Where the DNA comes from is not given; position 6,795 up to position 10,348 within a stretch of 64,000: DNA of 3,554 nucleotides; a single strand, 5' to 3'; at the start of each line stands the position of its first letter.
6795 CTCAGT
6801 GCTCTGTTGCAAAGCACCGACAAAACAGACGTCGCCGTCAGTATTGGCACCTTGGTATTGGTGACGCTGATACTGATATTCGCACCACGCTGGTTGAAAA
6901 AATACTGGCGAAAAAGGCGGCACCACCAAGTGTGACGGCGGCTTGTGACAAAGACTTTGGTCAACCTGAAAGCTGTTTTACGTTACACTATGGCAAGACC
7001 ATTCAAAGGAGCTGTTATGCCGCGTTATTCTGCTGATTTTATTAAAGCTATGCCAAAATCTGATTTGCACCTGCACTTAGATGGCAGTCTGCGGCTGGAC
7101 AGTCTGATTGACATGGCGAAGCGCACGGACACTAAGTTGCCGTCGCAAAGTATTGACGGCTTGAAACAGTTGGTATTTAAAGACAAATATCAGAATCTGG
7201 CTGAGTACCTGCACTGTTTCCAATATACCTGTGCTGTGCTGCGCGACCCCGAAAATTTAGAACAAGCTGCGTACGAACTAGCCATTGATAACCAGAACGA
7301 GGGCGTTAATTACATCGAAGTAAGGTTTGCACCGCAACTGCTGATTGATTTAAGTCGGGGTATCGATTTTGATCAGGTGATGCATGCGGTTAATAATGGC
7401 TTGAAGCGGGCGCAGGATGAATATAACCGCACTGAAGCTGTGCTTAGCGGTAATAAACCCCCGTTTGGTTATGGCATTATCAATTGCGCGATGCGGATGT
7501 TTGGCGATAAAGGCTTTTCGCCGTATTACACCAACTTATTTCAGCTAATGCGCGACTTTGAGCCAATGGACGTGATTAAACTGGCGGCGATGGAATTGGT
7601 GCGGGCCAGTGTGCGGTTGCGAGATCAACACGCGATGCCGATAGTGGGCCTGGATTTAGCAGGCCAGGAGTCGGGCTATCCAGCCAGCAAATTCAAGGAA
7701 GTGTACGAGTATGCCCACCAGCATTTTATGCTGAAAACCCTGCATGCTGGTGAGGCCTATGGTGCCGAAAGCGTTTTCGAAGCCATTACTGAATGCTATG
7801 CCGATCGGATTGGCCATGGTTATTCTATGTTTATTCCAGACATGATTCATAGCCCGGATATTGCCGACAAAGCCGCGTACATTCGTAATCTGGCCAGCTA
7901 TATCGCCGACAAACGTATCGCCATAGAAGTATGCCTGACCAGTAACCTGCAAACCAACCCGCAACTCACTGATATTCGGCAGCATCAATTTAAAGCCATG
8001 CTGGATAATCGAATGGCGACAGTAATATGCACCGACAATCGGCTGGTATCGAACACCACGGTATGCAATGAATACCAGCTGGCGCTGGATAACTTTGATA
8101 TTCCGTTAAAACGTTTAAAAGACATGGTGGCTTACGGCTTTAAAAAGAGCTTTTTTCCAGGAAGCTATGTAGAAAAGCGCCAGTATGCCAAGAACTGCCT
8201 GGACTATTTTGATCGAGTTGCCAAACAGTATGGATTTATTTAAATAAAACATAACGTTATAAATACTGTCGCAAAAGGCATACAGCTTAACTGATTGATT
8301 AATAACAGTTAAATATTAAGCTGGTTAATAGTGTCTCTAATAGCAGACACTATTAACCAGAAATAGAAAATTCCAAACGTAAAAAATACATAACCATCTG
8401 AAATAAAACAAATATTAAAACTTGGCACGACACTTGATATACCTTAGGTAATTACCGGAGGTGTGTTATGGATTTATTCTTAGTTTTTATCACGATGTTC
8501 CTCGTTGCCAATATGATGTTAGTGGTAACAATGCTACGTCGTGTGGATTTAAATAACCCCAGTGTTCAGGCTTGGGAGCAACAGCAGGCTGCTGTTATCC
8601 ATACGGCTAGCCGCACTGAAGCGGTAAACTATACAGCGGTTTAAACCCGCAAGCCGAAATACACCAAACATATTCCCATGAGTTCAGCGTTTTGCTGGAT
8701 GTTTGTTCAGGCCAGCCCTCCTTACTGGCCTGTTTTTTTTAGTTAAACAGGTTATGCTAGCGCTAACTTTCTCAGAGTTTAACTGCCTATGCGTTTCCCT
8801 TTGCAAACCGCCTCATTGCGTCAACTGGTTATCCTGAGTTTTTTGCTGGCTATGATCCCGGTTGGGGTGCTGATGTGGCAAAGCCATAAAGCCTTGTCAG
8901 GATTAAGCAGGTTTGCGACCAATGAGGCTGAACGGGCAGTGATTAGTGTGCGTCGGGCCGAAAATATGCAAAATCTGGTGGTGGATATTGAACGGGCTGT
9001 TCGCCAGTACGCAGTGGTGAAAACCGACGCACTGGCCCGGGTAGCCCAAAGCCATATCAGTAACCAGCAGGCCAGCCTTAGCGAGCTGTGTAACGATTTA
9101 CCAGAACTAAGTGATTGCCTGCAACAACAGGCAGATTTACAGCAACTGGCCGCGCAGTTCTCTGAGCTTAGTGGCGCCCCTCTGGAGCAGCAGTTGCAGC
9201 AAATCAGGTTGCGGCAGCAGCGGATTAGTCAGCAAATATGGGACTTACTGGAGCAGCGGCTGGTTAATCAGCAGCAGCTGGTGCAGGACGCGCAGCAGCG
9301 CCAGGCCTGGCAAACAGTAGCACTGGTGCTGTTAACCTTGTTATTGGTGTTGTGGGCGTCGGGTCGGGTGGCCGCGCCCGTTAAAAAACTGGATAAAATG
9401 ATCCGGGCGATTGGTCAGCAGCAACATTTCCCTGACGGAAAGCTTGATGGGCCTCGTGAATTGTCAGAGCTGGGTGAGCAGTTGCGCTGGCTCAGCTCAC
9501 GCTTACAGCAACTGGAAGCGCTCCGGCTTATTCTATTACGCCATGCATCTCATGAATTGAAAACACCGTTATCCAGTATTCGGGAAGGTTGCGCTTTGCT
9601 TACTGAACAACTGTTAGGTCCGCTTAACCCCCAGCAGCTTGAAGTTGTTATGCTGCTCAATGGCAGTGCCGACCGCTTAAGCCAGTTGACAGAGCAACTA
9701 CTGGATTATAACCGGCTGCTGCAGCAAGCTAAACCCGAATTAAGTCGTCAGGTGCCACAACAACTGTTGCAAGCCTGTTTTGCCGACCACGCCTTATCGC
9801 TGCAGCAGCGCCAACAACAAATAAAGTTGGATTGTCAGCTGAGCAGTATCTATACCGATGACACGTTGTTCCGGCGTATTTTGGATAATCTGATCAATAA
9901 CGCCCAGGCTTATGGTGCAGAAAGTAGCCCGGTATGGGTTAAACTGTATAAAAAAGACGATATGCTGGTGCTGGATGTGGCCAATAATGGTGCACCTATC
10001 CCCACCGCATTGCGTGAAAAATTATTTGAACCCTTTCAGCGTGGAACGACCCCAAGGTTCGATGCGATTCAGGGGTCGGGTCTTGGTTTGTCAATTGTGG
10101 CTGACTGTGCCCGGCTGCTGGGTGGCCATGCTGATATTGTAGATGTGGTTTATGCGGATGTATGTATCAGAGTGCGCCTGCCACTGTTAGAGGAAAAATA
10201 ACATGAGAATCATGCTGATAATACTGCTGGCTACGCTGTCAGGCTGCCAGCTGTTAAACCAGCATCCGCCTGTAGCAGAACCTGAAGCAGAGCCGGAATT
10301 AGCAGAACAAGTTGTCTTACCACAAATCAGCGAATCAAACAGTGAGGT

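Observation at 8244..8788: Sigma-54 promoter plus GlrR-type enhancer site drives a 58-codon membrane-peptide transcript where enterobacteria carry the sRNA gene glmY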

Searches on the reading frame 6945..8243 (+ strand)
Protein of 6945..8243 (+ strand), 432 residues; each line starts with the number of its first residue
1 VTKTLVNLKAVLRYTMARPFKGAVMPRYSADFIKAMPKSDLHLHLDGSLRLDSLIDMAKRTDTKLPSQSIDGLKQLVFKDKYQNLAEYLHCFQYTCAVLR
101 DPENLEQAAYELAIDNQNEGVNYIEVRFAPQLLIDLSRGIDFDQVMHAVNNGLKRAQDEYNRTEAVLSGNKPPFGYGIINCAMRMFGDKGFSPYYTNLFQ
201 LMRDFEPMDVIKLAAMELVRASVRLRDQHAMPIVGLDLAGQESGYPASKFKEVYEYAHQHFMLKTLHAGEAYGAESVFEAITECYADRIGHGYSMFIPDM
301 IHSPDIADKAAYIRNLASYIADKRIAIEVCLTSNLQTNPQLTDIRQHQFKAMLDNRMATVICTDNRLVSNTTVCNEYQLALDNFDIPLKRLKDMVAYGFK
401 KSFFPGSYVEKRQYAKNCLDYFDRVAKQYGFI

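Call 4: search_protein_families(library=ncbifam, proteins=[window:6945-8243:+], max_evalue=0.01)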
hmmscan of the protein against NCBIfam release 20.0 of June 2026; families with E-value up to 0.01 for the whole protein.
window:6945-8243:+ (432 aa): 10 families
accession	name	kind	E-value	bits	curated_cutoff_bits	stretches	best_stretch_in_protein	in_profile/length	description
NF006847.0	PRK09358.1-2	equivalog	7.3e-69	232.3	412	2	215-406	159-342/364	adenosine deaminase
TIGR01430.1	aden_deam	equivalog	3.2e-57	194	216.55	2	214-406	140-313/323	adenosine deaminase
NF006846.0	PRK09358.1-1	equivalog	1.8e-49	168.6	459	2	231-412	161-324/333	adenosine deaminase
NF006850.0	PRK09358.1-6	equivalog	2.1e-36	125.4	419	2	30-164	2-131/334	adenosine deaminase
NF006854.0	PRK09358.3-1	equivalog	7.1e-33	114.1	530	2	227-405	161-323/344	adenosine deaminase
NF006848.0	PRK09358.1-3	equivalog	4.1e-30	105.2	426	2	227-399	150-306/325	adenosine deaminase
NF006849.0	PRK09358.1-5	equivalog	2.6e-25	89.2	494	2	213-407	150-328/350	adenosine deaminase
NF006856.0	PRK09358.3-3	equivalog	3e-13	49.6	510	1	235-394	163-306/316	adenosine deaminase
TIGR01431.1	adm_rel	subfamily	1.2e-06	27.6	315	1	217-366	274-413/479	adenosine deaminase-related growth factor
NF006859.0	PRK09358.3-6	equivalog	6.5e-06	25.6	549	1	237-373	154-274/299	adenosine deaminase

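Call 5: search_protein_families(library=pfam, proteins=[window:6945-8243:+], max_evalue=0.01)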
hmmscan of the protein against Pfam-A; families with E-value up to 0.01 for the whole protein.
window:6945-8243:+ (432 aa): 1 family
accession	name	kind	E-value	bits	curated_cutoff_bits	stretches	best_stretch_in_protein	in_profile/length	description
PF00962.28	A_deaminase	-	1.3e-65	222.1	27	1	37-406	1-317/330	Adenosine deaminase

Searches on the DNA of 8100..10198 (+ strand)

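Call 3: search_rna_families(source=window, start=8100, end=8900, threshold=evalue, max_evalue=10, show_alignments=3)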
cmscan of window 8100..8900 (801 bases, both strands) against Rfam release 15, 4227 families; matches with E-value up to 10: 7.
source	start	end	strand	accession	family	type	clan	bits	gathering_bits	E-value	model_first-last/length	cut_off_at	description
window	8319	8360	-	RF04273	MIR827_2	Gene; miRNA;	CL00143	21.2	67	0.75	1-89/89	no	MIR827_2 microRNA precursor family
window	8317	8485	+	RF01589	plasmodium_snoR11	Gene; snRNA; snoRNA; HACA-box;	-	20.4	80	1.7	1-207/207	no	small nucleolar RNA snoR11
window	8310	8372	+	RF00684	mir-122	Gene; miRNA;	-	17.6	70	0.94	1-73/73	no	mir-122 microRNA precursor family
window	8303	8389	-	RF01384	InvR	Gene;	-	17.6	60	1.8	1-91/91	no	Invasion gene-associated RNA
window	8833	8894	+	RF03823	mir-1814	Gene; miRNA;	-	15.5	90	3.3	1-70/70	no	mir-1814 microRNA precursor family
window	8149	8338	-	RF02933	ARRPOF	Gene; sRNA;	-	15.2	127.2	0.37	1-256/256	no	ARRPOF RNA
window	8325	8356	-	RF01450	S_pombe_snR96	Gene; snRNA; snoRNA; HACA-box;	-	13.7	100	3.1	141-172/211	no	small nucleolar RNA snR96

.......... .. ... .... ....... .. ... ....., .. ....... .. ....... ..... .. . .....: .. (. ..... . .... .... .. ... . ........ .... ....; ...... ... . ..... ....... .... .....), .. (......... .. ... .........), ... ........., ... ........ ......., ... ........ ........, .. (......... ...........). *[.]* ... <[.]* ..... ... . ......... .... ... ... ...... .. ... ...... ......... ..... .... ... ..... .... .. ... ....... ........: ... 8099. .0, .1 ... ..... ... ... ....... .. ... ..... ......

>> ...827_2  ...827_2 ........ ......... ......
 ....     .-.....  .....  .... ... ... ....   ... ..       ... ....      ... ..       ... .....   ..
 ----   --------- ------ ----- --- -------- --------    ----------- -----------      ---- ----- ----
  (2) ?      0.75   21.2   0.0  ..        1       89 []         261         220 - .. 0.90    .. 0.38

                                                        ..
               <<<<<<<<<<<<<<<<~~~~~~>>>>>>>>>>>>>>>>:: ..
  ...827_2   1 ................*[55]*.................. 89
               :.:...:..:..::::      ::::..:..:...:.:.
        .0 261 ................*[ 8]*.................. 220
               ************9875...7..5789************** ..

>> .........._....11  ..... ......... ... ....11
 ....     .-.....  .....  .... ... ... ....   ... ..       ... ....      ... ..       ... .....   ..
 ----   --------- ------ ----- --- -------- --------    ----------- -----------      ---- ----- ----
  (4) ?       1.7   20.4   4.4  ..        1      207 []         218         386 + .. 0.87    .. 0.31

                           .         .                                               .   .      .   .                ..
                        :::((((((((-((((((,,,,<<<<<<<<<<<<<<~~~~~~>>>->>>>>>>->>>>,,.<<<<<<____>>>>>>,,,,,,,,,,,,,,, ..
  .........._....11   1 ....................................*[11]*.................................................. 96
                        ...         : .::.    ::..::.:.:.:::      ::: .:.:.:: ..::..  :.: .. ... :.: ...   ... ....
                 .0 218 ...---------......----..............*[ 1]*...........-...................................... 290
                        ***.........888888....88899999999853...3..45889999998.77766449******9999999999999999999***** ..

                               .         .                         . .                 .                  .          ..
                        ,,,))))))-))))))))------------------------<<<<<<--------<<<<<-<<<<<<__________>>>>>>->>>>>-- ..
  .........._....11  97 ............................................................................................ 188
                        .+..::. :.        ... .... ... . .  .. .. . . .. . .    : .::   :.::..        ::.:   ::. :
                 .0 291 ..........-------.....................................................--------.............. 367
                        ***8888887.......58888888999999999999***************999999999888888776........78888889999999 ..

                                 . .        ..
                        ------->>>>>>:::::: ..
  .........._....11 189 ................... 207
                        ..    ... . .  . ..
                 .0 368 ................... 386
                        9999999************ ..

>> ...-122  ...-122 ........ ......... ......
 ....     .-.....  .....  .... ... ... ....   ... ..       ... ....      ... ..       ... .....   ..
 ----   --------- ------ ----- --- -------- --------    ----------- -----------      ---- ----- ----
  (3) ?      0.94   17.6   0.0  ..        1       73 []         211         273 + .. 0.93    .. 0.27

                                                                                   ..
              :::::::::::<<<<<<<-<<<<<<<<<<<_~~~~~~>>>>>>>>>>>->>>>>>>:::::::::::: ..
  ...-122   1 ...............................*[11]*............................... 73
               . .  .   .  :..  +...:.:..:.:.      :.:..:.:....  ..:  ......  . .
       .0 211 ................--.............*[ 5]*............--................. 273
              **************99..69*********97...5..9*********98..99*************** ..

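Call 15: search_rna_families(sources=[L012, L017, L042, L016, L018, L019, L025, L028, L039], threshold=evalue, max_evalue=1)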
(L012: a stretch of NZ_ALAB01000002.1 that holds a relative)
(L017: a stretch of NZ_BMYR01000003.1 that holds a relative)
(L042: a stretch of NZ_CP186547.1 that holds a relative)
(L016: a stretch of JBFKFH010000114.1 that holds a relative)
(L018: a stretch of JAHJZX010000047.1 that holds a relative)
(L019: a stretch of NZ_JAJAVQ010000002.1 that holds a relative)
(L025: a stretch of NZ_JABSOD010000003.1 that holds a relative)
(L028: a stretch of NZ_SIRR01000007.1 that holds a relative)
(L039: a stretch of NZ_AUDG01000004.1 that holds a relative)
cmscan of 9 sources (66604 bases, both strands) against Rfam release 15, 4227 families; matches with E-value up to 1: 1.
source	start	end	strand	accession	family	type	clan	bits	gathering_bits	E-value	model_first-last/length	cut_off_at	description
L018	3273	3549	-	RF01390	isrG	Gene; sRNA;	-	24.3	100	0.018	1-279/279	no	isrG Hfq binding RNA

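Call 70: build_rna_model(alignment_id=A2, structure=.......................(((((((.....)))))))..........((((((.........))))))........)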
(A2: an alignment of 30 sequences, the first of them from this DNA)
Model R1 built from alignment A2 (30 sequences, 81 columns); structure: as given.
model positions 68; base pairs 13; branch points 1; effective number of sequences 6.46; information 0.826 bits per position. Calibrated on 0.2 Mb of random sequence (short: E-values are rough).
structure used (alignment columns):
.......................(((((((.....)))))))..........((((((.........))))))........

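Call 71: search_with_rna_model(model_id=R1, sources=[window, L001, L002, L003, L004, L005, L006, L007, L008, L009, L010, L011, L012, L013, L014, L015, L016, L017, L018, L019, L020, L021, L022, L023, L024, L025, L026, L027, L028, L029, L030, L031, L032, L033, L034, L035, L036, L037, L038, L039, L040, L041, L042, L043, L080, L081, L082, L083, L084, L079], max_evalue=1, make_alignment=true)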
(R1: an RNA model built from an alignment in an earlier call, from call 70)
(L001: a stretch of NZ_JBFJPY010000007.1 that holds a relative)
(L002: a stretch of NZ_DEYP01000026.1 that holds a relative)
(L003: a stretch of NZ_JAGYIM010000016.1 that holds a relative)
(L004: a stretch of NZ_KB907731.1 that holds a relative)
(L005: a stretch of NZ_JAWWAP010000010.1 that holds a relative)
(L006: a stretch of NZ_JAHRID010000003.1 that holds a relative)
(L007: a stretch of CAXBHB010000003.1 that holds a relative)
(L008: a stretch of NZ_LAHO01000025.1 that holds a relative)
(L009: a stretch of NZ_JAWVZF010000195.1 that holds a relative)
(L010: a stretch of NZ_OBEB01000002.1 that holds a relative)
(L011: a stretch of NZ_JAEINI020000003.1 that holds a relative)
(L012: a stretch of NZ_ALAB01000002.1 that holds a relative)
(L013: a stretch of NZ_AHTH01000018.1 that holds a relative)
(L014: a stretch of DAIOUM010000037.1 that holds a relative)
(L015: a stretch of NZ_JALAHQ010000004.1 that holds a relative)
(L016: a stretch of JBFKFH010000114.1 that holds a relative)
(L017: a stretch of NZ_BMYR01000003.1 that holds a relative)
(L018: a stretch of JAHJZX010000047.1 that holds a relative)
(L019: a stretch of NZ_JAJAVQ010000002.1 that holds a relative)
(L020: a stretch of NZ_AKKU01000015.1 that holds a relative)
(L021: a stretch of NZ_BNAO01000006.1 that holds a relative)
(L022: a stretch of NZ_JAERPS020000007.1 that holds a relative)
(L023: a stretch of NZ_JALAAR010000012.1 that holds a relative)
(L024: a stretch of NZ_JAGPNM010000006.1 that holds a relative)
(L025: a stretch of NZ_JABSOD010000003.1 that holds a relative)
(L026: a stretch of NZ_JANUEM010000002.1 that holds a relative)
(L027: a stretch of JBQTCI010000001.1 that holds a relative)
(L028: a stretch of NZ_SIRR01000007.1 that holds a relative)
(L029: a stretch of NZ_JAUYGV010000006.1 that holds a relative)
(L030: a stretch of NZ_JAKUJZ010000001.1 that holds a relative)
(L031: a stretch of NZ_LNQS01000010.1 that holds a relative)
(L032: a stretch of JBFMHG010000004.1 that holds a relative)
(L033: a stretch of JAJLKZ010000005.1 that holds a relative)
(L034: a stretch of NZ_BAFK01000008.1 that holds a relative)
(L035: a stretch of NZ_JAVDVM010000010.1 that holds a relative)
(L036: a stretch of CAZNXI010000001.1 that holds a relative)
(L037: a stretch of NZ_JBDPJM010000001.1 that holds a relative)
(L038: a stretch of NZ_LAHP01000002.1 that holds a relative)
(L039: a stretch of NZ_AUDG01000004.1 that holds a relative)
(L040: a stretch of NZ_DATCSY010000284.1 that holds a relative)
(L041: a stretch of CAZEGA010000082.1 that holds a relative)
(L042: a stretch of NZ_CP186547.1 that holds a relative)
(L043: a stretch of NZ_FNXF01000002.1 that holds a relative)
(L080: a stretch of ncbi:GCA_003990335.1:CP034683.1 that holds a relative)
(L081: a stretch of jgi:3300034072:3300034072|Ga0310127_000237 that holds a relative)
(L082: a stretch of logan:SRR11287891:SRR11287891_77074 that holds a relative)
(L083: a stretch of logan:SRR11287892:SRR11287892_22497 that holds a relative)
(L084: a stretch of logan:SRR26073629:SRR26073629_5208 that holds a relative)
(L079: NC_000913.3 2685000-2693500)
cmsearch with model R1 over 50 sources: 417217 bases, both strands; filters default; matches with E-value up to 1: 44.
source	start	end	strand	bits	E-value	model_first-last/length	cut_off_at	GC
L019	2878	2946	+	81.6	3.8e-18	1-68/68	no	0.49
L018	2878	2946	+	80.4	7.6e-18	1-68/68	no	0.55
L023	2878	2946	+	80.4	7.6e-18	1-68/68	no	0.55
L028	2856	2924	+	79.5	1.3e-17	1-68/68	no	0.54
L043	2880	2946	+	78.3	2.8e-17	1-68/68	no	0.46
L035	2880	2946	+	78.2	3e-17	1-68/68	no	0.48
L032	2857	2925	+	77.9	3.4e-17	1-68/68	no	0.54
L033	2857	2925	+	77.9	3.4e-17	1-68/68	no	0.54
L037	2836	2904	+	77.9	3.4e-17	1-68/68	no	0.54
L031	2880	2946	+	77.8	3.8e-17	1-68/68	no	0.46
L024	2880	2946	+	77.6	4.1e-17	1-68/68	no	0.48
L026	2880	2946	+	77.6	4.1e-17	1-68/68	no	0.48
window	8666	8736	+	77.5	4.5e-17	1-68/68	no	0.46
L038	2878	2948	+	77.4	4.7e-17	1-68/68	no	0.52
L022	2878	2946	+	76.7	7.4e-17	1-68/68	no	0.49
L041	2477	2545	+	76.4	8.7e-17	1-68/68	no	0.57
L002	2878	2948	+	76.3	9.3e-17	1-68/68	no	0.51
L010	2878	2948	+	76.3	9.4e-17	1-68/68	no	0.49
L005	2878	2948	+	76.1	1e-16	1-68/68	no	0.51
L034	2856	2924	+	76.1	1.1e-16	1-68/68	no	0.55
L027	2877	2946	+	76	1.1e-16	1-68/68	no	0.53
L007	2878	2948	+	75.7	1.3e-16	1-68/68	no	0.54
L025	2877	2946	+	75.6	1.4e-16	1-68/68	no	0.54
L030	2880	2946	+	75.5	1.5e-16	1-68/68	no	0.48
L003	2878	2948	+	75.4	1.6e-16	1-68/68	no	0.46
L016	2878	2946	+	74.7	2.4e-16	1-68/68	no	0.39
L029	2877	2946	+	74.2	3.3e-16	1-68/68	no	0.53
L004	2878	2948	+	73.7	4.5e-16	1-68/68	no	0.46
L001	2878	2948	+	73.4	5.5e-16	1-68/68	no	0.51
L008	2878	2948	+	73.2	6.2e-16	1-68/68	no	0.52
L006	2878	2948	+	73.1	6.5e-16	1-68/68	no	0.49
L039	2877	2946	+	72.7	8e-16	1-68/68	no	0.49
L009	491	561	+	70.2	3.6e-15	1-68/68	no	0.42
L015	2881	2946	+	63.3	2.4e-13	1-68/68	no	0.42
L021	2837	2902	+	57.4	8.5e-12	1-68/68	no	0.42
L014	2842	2909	+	56.8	1.3e-11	1-68/68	no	0.47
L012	2842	2909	+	56.3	1.7e-11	1-68/68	no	0.46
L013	2841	2908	+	56.3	1.7e-11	1-68/68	no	0.46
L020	2841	2908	+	52.8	1.4e-10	1-68/68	no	0.44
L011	2864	2928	+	50.4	6e-10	1-68/68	no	0.46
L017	2803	2868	+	35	7e-06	1-68/68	no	0.5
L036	2878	2934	+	31.1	7.1e-05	1-68/68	no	0.42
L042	2866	2932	+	29.9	0.00015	1-68/68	no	0.4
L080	2778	2837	+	19.3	0.094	1-68/68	no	0.4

Alignment A3: 44 matches aligned to the model, 85 columns, each read 5' to 3' on its own strand. Consensus structure (alignment columns), stored with it:
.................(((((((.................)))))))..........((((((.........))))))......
